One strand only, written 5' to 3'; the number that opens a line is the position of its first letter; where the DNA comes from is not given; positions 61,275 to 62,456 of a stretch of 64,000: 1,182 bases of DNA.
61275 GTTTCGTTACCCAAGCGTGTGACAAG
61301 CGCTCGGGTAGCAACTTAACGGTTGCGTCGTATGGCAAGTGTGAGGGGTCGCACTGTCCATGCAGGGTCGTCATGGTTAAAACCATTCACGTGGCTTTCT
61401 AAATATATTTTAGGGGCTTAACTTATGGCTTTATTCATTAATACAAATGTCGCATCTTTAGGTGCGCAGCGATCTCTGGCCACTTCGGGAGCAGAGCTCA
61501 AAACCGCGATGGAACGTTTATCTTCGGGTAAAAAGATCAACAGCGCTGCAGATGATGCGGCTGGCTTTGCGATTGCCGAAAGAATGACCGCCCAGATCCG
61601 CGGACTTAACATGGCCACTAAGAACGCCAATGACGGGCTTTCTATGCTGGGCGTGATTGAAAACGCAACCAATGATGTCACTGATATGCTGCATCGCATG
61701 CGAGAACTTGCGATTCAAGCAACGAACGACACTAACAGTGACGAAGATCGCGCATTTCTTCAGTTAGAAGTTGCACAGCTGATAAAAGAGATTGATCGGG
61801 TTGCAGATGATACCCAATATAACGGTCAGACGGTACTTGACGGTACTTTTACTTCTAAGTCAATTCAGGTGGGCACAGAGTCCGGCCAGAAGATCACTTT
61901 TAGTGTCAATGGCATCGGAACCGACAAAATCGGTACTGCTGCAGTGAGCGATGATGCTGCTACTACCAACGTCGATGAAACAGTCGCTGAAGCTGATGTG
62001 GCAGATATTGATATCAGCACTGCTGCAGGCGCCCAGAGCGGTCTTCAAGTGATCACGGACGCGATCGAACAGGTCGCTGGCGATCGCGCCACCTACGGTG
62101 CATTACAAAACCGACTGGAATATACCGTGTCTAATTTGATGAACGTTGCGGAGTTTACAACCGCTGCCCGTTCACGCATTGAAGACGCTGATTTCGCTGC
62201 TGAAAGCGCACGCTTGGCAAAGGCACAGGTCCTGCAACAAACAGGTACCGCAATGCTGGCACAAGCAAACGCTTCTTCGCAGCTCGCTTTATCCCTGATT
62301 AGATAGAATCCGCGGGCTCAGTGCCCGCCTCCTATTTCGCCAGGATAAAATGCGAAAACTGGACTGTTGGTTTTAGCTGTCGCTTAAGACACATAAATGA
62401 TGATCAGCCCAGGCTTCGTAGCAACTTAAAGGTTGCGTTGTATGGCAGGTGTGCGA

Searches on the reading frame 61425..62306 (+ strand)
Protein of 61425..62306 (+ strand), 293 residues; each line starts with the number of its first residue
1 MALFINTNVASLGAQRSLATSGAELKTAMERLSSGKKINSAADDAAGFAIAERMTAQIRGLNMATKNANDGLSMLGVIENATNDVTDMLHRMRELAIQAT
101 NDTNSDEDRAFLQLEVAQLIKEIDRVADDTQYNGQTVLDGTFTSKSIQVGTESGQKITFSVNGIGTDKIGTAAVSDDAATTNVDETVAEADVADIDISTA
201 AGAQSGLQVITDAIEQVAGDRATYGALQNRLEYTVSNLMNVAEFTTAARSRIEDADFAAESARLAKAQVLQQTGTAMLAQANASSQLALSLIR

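Call 6: search_protein_families(library=ncbifam, proteins=[window:61425-62306:+], max_evalue=0.01)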
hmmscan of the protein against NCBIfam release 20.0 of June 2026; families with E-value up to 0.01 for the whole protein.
window:61425-62306:+ (293 aa): 30 families (the best 25 are shown)
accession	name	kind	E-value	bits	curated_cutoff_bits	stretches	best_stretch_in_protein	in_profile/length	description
NF009448.0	PRK12806.1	equivalog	1.7e-96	323.9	531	2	1-187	1-184/475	flagellin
NF006467.0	PRK08869.1-2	subfamily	1.3e-85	288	443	2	1-159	1-159/400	flagellin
NF009444.0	PRK12802.1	equivalog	7.3e-81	271.8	332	1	1-291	1-280/282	flagellin domain-containing protein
NF006466.0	PRK08869.1-1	subfamily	8.6e-80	269.1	426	2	1-172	1-174/377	flagellin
NF005294.0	PRK06819.1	subfamily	3.8e-77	260.3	387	2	1-170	1-169/376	FliC/FljB family flagellin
NF006468.0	PRK08869.1-3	subfamily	5.2e-77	259.5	436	2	1-169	1-169/378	polar flagellin E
NF006469.0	PRK08869.1-4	equivalog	3.4e-73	247.2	627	2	1-176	1-176/377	flagellin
NF005953.0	PRK08026.1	subfamily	8.2e-68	230.3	619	2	1-199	1-198/548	FliC/FljB family flagellin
NF006470.0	PRK08869.1-5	equivalog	8.5e-66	222.7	423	2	3-176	2-176/388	flagellin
NF009446.0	PRK12804.1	subfamily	2.6e-65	220.9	352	1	5-293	3-301/301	flagellin Hag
NF038071.1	lat_flg_LafA_2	exception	1.9e-63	214.5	365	1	1-293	1-284/284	lateral flagellin LafA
NF009449.0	PRK12807.1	subfamily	3.8e-63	213.8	347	1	5-290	3-284/287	flagellin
NF009450.0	PRK12808.1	equivalog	8.8e-54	183.8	476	2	5-182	3-181/476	flagellin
NF009447.0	PRK12805.1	equivalog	6.9e-50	170.2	404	1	5-292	3-285/287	FliC/FljB family flagellin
NF009234.0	PRK12584.1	equivalog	4.2e-49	168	752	2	1-202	1-211/510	flagellin A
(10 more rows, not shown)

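Call 96: find_encoding_contigs(protein=window:61425-62306:+, flank=10000, max_places=3)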
Protein window:61425-62306:+ (293 aa): 2 contigs read that carry it; 2 places shown.
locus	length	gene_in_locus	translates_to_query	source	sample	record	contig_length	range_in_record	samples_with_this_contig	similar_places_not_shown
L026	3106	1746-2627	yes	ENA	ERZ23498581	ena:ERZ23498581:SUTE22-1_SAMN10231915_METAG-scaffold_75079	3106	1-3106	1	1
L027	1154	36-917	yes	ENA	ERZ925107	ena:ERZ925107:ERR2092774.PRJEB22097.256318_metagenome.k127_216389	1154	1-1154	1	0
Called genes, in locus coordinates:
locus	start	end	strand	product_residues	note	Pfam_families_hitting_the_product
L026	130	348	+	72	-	-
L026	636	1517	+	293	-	PF00669:Flagellin_N, PF00700:Flagellin_C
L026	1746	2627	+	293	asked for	PF00669:Flagellin_N, PF00700:Flagellin_C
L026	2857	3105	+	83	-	?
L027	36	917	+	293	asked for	PF00669:Flagellin_N, PF00700:Flagellin_C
